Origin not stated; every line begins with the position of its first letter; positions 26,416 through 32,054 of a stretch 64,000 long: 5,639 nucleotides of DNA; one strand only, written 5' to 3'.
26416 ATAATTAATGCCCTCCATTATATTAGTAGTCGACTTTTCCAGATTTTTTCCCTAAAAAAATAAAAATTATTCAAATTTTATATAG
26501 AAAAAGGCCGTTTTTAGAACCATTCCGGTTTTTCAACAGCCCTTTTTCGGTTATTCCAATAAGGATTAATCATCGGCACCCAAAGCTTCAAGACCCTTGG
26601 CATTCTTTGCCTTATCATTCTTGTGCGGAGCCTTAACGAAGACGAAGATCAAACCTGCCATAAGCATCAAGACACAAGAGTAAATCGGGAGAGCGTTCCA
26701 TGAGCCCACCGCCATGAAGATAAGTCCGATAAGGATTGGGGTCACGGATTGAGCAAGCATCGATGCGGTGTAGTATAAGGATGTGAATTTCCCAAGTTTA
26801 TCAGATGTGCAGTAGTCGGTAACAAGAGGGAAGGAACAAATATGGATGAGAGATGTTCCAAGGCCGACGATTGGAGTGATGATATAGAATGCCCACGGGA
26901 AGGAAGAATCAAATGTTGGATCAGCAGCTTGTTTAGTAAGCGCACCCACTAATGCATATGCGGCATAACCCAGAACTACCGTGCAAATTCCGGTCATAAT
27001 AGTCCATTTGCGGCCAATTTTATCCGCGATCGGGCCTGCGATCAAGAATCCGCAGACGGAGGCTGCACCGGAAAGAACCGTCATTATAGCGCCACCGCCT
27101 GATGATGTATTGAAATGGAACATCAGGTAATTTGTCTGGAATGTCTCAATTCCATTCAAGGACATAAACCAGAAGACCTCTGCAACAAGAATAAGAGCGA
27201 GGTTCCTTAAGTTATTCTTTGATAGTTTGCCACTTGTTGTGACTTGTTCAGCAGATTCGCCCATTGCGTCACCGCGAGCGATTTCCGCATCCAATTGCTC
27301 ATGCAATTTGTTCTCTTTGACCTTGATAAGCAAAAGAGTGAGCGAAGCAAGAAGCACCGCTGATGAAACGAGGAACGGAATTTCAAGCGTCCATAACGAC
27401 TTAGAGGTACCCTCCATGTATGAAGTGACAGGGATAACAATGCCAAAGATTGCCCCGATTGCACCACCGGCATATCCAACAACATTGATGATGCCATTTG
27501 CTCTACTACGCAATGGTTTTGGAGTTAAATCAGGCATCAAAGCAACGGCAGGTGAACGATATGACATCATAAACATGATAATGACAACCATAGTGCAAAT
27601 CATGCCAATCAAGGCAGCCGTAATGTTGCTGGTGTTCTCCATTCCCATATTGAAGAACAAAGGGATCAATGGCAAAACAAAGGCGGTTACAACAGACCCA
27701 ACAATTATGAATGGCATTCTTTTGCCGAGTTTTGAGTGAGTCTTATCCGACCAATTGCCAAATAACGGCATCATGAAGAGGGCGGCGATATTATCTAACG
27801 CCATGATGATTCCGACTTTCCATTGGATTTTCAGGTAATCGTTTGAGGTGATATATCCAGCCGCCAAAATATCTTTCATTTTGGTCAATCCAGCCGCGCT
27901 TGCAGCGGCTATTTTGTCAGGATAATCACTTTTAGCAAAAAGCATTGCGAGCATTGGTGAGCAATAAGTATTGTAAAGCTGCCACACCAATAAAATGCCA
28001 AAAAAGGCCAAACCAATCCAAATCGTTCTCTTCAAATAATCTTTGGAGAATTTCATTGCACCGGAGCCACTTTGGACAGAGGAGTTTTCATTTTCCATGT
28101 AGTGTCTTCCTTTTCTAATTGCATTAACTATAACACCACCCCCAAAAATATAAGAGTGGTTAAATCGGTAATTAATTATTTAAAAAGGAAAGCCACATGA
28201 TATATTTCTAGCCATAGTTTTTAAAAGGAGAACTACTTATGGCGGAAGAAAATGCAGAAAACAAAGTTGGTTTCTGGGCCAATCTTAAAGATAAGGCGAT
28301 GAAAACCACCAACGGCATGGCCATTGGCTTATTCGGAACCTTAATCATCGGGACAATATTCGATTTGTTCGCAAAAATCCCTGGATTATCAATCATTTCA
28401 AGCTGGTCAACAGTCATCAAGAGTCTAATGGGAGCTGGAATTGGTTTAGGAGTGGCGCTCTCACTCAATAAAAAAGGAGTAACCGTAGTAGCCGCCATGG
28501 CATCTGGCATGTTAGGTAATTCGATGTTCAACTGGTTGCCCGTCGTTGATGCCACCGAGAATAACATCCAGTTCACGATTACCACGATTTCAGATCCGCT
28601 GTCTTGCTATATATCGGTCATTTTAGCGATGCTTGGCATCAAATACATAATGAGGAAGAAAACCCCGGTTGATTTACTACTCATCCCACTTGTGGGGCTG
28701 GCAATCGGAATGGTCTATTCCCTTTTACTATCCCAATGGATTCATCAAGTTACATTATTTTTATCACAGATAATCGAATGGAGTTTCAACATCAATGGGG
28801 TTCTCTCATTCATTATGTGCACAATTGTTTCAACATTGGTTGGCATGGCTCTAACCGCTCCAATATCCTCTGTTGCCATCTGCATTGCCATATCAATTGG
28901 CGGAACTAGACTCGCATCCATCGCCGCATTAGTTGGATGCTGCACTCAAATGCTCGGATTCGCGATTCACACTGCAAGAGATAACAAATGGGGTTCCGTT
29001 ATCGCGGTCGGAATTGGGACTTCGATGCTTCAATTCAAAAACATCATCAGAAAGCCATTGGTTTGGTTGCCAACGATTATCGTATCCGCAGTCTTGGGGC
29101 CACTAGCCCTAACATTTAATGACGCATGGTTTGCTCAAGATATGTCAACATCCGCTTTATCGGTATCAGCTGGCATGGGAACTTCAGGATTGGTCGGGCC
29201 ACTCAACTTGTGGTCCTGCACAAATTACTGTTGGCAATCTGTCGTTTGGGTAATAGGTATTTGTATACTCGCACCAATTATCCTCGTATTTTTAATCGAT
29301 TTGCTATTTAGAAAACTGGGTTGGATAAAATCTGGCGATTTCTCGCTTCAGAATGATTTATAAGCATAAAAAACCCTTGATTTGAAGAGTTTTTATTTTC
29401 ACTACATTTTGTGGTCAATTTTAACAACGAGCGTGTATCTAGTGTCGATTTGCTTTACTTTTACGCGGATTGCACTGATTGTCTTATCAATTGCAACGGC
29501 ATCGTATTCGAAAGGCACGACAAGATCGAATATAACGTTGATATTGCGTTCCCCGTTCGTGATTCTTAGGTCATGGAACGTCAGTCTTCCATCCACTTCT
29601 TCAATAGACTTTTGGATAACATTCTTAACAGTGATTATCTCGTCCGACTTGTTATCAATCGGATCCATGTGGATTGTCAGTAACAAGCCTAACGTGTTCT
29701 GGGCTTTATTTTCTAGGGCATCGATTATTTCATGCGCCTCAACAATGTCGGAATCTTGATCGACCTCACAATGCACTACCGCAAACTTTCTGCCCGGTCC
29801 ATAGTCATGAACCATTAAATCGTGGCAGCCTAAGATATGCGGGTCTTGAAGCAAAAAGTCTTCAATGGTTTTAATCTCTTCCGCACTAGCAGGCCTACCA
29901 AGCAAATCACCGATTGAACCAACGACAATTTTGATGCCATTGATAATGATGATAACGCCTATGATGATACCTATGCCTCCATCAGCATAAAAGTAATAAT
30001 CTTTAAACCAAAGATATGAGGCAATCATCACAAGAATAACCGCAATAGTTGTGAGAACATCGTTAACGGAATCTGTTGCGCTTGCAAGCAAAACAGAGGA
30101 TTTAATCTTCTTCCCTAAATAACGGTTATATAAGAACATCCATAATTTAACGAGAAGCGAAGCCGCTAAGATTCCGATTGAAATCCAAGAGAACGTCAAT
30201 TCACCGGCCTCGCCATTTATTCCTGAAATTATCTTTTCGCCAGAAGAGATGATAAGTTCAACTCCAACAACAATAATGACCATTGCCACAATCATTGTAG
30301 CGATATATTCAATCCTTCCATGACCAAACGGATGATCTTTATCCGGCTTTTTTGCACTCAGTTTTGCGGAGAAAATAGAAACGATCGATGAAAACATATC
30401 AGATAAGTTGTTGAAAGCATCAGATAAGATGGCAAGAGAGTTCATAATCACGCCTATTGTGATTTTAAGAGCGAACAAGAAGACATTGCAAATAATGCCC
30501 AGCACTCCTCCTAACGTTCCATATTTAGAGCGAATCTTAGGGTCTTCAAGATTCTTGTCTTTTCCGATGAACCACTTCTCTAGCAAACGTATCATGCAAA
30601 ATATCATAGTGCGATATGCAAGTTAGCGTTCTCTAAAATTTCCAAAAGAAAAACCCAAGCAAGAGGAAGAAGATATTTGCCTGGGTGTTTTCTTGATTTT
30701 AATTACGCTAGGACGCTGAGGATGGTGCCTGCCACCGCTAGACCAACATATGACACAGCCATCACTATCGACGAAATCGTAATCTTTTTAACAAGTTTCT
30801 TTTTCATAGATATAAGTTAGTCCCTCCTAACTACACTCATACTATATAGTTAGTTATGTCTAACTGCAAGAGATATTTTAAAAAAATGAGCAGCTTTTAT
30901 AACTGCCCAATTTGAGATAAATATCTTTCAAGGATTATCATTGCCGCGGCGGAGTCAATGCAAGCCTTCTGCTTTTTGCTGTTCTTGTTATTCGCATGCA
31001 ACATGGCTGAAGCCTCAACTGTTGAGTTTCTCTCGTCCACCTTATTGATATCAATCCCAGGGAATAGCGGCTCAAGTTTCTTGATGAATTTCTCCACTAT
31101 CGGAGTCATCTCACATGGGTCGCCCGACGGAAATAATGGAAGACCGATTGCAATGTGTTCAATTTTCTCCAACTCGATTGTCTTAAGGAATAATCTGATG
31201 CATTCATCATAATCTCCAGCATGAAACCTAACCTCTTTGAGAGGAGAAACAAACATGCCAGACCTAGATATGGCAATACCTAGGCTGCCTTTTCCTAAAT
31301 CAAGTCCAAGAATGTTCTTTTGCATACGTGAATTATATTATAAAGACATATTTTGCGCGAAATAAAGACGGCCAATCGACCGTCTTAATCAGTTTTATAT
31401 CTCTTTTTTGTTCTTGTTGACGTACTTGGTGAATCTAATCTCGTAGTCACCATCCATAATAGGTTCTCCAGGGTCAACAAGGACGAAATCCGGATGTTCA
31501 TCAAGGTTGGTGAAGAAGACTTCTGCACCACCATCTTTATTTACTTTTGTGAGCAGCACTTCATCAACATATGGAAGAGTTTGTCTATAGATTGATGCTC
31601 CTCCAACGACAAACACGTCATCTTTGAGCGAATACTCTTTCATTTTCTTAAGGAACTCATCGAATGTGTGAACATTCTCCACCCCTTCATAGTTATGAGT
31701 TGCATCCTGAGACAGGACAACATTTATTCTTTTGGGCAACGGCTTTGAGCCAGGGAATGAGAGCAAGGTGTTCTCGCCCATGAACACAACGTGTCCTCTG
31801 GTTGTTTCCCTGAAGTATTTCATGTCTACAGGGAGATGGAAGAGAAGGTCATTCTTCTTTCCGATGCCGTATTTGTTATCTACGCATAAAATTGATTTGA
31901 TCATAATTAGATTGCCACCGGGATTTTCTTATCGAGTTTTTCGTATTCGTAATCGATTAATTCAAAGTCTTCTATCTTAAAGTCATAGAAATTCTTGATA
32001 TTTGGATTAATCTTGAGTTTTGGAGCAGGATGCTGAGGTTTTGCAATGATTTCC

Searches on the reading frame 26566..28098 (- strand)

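Call 34: search_protein_families(library=pfam, proteins=[window:26566-28098:-], max_evalue=0.00001)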
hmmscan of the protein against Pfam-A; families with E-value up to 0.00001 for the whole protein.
window:26566-28098:- (510 aa): 2 families
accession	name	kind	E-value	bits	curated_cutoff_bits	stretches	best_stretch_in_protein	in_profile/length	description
PF07690.21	MFS_1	-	1.3e-36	126.7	33.4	2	95-386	34-290/347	Major Facilitator Superfamily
PF13347.12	MFS_2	-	3.4e-12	46.1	27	1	93-432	33-345/427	MFS/sugar transport protein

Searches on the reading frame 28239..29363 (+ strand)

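Call 34: search_protein_families(library=pfam, proteins=[window:28239-29363:+], max_evalue=0.00001)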
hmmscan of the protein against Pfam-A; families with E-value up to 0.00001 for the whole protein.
window:28239-29363:+ (374 aa): 1 family
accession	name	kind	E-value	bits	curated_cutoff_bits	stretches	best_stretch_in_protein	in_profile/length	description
PF13303.11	PTS_EIIC_2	-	1.4e-74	251.6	28.9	1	21-369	1-326/327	Phosphotransferase system, EIIC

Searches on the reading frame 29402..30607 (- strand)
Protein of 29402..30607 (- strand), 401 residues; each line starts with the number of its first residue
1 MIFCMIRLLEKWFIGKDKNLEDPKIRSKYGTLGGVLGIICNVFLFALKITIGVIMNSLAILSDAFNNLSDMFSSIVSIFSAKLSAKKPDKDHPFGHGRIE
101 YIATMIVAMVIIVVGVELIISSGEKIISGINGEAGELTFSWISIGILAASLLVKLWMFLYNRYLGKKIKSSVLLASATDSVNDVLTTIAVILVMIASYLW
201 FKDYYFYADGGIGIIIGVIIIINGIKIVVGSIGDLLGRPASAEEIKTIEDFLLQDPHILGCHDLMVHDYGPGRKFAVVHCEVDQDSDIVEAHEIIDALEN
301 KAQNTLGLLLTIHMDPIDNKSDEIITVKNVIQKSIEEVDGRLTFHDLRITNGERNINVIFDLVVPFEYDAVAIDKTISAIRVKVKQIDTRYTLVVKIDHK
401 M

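Call 34: search_protein_families(library=pfam, proteins=[window:29402-30607:-], max_evalue=0.00001)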
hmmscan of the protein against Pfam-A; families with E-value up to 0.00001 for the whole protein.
window:29402-30607:- (401 aa): 2 families
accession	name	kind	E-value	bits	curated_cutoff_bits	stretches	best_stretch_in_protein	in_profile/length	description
PF01545.26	Cation_efflux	-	1.8e-44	152.4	26.6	1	36-236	3-198/198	Cation efflux family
PF16916.11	ZT_dimer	-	1.8e-15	57.1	26.7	1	241-316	2-77/78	Dimerisation domain of Zinc Transporter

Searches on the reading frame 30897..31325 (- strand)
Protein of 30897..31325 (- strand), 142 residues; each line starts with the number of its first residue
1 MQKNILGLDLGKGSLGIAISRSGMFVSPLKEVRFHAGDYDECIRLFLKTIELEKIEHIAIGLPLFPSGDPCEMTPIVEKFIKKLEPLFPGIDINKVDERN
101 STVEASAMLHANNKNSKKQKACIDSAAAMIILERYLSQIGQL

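Call 34: search_protein_families(library=pfam, proteins=[window:30897-31325:-], max_evalue=0.00001)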
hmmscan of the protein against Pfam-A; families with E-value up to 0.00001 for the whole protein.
window:30897-31325:- (142 aa): 1 family
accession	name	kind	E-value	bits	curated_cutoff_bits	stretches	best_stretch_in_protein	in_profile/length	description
PF03652.20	RuvX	-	4.6e-29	101.9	29.2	1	4-137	2-133/134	Holliday junction resolvase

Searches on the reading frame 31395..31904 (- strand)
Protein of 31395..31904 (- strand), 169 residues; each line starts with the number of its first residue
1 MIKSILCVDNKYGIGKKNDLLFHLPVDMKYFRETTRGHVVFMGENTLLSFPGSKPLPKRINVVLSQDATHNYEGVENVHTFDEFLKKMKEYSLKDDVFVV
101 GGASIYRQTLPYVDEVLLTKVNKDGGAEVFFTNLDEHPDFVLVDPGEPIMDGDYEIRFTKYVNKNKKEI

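Call 34: search_protein_families(library=pfam, proteins=[window:31395-31904:-], max_evalue=0.00001)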
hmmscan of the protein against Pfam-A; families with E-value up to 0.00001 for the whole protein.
window:31395-31904:- (169 aa): 1 family
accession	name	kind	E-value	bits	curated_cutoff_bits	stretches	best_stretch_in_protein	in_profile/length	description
PF00186.24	DHFR_1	-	1.5e-37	129.2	25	1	1-153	1-147/159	Dihydrofolate reductase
